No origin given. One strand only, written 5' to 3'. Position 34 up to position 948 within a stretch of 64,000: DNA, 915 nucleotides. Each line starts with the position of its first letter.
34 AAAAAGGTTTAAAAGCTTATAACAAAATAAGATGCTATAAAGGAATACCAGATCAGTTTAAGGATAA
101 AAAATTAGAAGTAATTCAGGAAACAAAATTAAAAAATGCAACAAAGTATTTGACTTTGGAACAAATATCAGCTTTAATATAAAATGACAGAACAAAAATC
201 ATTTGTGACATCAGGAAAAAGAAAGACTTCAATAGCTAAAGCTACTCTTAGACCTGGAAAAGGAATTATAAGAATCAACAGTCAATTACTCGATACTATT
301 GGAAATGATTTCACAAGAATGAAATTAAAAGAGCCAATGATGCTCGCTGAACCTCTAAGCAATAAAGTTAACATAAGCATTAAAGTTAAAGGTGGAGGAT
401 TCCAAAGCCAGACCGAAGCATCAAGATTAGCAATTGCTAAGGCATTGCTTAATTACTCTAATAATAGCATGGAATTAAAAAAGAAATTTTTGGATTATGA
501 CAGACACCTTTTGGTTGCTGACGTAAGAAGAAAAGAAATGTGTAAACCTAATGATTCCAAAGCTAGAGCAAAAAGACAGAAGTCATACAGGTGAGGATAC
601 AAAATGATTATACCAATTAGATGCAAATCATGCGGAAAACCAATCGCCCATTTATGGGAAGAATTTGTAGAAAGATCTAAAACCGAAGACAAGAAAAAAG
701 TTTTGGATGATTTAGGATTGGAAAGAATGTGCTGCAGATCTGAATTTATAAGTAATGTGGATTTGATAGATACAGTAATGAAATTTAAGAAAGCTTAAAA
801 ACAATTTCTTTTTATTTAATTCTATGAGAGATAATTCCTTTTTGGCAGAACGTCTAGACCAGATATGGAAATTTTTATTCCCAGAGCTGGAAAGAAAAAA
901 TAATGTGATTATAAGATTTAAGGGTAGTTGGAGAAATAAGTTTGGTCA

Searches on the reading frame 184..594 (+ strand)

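Call 50: search_protein_families(library=pfam, proteins=[window:184-594:+], max_evalue=0.001)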
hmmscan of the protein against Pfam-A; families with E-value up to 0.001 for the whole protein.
window:184-594:+ (136 aa): 1 family
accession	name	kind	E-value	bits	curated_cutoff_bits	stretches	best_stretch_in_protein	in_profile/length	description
PF00380.25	Ribosomal_S9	-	6.6e-34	117.4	22.5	1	11-136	1-121/121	Ribosomal protein S9/S16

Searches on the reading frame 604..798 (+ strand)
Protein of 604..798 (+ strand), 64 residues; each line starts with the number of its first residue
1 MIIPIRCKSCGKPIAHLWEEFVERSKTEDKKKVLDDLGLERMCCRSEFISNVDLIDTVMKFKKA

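Call 50: search_protein_families(library=pfam, proteins=[window:604-798:+], max_evalue=0.001)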
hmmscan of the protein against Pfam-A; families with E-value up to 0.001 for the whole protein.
window:604-798:+ (64 aa): 1 family
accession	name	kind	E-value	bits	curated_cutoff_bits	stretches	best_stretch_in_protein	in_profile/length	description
PF01194.22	RNA_pol_N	-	1.6e-23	83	26.9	1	2-57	1-57/58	RNA polymerases N / 8 kDa subunit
